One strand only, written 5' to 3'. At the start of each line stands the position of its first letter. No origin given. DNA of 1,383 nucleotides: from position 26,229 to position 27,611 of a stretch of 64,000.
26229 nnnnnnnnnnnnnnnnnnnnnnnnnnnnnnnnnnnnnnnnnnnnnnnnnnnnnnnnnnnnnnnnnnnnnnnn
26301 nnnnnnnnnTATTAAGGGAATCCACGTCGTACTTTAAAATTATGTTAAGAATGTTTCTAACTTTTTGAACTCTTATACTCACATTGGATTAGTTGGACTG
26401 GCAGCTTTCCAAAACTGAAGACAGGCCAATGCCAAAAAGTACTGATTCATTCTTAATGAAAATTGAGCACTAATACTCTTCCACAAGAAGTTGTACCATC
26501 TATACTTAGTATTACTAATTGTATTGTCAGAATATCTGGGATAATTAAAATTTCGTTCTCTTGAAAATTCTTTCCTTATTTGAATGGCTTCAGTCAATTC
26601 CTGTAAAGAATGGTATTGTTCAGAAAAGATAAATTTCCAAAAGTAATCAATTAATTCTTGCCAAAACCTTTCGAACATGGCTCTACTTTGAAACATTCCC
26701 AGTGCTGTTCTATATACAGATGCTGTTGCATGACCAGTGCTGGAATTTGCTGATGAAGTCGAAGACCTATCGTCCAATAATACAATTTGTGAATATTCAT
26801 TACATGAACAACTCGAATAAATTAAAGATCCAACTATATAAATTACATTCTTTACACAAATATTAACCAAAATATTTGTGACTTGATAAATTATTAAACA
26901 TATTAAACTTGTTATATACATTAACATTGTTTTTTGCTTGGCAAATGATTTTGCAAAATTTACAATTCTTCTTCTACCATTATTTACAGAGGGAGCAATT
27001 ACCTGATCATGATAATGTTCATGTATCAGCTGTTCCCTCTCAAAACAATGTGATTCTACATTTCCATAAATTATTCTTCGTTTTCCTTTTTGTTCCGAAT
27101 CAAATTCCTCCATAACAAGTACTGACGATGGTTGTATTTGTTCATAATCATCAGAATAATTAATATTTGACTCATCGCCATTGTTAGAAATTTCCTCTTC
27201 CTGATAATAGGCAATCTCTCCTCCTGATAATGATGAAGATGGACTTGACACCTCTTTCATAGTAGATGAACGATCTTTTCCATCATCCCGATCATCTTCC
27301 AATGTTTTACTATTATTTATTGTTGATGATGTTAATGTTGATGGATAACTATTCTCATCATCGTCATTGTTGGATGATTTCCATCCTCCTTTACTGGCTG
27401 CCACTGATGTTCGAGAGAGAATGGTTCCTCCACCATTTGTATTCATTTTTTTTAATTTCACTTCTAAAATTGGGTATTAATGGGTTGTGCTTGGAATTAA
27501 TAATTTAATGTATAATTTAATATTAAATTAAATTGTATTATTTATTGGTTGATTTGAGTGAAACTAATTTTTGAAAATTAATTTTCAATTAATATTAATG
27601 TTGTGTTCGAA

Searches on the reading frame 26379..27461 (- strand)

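Call 43: search_protein_families(library=pfam, proteins=[window:26379-27461:-], max_evalue=0.00001)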
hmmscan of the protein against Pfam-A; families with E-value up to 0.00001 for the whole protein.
window:26379-27461:- (360 aa): 1 family
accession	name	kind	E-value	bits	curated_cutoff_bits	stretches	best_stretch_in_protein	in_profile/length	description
PF16209.10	PhoLip_ATPase_N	-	1.8e-15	56.9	29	1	303-359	8-63/67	Phospholipid-translocating ATPase N-terminal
